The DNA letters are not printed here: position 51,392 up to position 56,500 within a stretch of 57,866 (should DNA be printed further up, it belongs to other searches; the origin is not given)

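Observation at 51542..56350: Single 1602-aa polypeptide combining an exonuclease, a RecQ SF2 helicase and a UvrD SF1 helicase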

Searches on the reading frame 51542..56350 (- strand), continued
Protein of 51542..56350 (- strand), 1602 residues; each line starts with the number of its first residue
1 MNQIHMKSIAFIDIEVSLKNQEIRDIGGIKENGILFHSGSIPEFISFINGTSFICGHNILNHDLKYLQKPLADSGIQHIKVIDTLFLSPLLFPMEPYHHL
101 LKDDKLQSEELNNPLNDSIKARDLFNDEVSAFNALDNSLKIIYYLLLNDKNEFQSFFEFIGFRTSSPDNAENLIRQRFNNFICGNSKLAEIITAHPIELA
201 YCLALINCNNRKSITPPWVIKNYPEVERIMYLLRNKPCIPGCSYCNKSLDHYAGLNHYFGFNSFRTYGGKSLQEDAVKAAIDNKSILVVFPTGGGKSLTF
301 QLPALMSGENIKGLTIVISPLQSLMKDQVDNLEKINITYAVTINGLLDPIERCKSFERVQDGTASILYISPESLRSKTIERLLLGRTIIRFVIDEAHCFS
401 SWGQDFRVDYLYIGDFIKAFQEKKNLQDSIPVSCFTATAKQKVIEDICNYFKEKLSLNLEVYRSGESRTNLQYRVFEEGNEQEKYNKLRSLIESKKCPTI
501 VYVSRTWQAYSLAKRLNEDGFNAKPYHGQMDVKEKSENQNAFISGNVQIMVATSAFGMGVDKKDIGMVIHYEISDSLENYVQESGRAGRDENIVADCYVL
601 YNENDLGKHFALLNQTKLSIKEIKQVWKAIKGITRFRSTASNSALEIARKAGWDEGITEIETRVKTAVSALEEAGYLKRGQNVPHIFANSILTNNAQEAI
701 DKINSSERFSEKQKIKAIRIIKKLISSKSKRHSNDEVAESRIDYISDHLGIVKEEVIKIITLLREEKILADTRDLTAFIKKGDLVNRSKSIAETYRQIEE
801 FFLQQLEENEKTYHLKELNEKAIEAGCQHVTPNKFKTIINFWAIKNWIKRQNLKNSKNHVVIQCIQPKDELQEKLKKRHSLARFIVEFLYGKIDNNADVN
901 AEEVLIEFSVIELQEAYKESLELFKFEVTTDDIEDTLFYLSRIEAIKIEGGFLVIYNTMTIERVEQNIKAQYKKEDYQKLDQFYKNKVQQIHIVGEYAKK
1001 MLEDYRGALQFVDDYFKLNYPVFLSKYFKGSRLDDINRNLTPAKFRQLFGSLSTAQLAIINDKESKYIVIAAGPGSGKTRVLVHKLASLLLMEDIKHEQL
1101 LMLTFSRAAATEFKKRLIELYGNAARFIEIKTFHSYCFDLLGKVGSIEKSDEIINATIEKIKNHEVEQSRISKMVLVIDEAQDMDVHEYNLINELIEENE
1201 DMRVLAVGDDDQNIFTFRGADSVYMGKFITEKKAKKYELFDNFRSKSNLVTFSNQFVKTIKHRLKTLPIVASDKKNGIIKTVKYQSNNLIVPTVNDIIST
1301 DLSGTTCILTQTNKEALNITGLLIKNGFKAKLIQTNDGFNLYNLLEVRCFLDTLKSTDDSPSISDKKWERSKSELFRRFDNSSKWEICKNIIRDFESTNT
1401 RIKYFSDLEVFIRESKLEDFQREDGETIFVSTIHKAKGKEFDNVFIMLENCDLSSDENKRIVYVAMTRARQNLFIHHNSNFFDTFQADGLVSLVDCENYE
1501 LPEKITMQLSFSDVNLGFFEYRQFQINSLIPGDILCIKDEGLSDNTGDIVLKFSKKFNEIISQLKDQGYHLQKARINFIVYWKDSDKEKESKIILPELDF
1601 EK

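Call 22: find_encoding_contigs(protein=P0075, flank=10000, max_places=2)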
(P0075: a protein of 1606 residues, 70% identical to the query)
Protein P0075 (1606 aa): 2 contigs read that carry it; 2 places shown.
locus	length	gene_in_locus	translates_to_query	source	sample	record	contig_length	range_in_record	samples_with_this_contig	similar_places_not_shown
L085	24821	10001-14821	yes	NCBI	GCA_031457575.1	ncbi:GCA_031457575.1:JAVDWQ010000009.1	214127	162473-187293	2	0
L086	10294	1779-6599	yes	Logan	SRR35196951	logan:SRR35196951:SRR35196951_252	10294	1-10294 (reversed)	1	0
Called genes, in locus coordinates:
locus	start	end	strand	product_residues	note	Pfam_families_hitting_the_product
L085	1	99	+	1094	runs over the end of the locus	PF00873:ACR_tran, PF03176:MMPL (weak)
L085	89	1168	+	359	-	PF25917:BSH_RND, PF25973:BSH_CzcB, PF25954:Beta-barrel_RND_2, PF25989:YknX_C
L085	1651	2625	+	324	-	-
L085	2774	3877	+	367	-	-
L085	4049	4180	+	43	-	-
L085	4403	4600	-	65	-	-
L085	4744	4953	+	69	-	PF13443:HTH_26, PF01381:HTH_3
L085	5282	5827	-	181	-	-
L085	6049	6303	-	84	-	-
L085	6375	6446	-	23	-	-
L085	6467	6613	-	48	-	-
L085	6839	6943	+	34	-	-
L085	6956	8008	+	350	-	PF18950:DUF5694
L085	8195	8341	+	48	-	-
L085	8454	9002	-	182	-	PF01965:DJ-1_PfpI, PF00117:GATase (weak)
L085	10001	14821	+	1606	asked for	PF00270:DEAD, PF00271:Helicase_C, PF00580:UvrD-helicase, PF13245:AAA_19, PF13401:AAA_22, PF00580:UvrD-helicase, PF13361:UvrD_C, PF13538:UvrD_C_2, +6 more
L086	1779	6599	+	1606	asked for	PF00270:DEAD, PF00271:Helicase_C, PF00580:UvrD-helicase, PF13245:AAA_19, PF13401:AAA_22, PF00580:UvrD-helicase, PF13361:UvrD_C, PF13538:UvrD_C_2, +6 more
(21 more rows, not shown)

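Call 24: find_encoding_contigs(protein=P0083, flank=10000, max_places=2)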
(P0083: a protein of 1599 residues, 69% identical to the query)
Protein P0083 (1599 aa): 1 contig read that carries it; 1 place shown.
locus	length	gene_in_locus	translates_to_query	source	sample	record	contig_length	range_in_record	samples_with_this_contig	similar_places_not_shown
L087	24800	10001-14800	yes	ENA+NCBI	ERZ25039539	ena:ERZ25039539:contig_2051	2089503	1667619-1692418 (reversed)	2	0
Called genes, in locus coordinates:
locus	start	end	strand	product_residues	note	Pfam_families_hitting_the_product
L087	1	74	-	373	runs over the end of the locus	PF01833:TIG, PF24684:Vgb_lyase (faint), PF25021:TEN_NHL (faint), PF01436:NHL (faint)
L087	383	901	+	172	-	PF03852:Vsr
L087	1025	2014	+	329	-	PF01408:GFO_IDH_MocA, PF22725:GFO_IDH_MocA_C3, PF02894:GFO_IDH_MocA_C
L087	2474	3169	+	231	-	PF00730:HhH-GPD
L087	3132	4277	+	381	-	PF15515:MvaI_BcnI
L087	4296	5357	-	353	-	-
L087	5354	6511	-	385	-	-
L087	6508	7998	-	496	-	PF00145:DNA_methylase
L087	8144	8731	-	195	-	PF17293:Arm-DNA-bind_5 (faint)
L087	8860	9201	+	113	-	PF11680:DUF3276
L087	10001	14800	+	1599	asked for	PF00270:DEAD, PF00271:Helicase_C, PF00580:UvrD-helicase, PF02562:PhoH (weak), PF13245:AAA_19, PF00580:UvrD-helicase, PF13361:UvrD_C, PF13538:UvrD_C_2, +4 more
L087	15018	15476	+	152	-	-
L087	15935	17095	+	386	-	-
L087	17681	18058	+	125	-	PF13564:DoxX_2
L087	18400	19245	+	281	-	PF21722:Gly_rich_2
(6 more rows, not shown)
